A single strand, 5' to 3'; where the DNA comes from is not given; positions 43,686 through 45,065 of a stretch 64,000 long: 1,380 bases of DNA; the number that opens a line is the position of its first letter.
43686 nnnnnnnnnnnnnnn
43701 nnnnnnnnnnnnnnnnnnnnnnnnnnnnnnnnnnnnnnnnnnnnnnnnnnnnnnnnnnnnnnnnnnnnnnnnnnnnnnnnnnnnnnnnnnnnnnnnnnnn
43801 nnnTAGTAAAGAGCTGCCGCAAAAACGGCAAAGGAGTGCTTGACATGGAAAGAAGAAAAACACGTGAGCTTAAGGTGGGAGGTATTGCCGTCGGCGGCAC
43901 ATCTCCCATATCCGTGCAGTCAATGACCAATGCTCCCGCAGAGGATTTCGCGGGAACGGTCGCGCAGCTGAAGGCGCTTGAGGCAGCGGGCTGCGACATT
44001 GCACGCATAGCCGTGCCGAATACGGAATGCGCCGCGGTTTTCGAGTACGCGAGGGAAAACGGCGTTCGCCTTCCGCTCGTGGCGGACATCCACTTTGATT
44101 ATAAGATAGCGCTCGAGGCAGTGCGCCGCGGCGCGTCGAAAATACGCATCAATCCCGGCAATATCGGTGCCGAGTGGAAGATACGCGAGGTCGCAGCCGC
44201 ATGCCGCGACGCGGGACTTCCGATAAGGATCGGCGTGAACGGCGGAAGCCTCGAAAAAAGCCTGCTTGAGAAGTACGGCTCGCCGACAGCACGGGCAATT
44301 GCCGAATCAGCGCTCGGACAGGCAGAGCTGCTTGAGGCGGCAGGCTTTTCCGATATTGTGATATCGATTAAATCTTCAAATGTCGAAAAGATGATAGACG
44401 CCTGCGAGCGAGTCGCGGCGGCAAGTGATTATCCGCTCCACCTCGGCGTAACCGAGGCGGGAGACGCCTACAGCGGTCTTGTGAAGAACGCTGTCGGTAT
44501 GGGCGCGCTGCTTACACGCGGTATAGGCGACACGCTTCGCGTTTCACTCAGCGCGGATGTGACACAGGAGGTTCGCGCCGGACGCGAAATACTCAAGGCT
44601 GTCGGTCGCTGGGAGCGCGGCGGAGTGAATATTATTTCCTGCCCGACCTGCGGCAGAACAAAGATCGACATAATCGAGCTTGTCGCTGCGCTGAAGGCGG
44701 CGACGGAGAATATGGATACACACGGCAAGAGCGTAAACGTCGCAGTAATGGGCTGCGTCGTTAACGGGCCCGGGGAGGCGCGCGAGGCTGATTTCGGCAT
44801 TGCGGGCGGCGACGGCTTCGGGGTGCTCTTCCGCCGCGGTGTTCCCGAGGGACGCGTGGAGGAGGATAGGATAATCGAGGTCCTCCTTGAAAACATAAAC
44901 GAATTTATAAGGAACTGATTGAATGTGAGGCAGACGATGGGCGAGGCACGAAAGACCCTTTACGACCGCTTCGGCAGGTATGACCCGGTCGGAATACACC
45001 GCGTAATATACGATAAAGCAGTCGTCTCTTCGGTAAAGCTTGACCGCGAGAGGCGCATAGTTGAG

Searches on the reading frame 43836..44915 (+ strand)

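Call 58: search_protein_families(library=pfam, proteins=[window:43836-44915:+], max_evalue=0.00001)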
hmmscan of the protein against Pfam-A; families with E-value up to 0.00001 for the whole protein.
window:43836-44915:+ (360 aa): 1 family
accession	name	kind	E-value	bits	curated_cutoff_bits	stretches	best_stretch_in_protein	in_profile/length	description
PF04551.19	GcpE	-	6.9e-134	446.6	32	1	9-355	1-342/343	GcpE protein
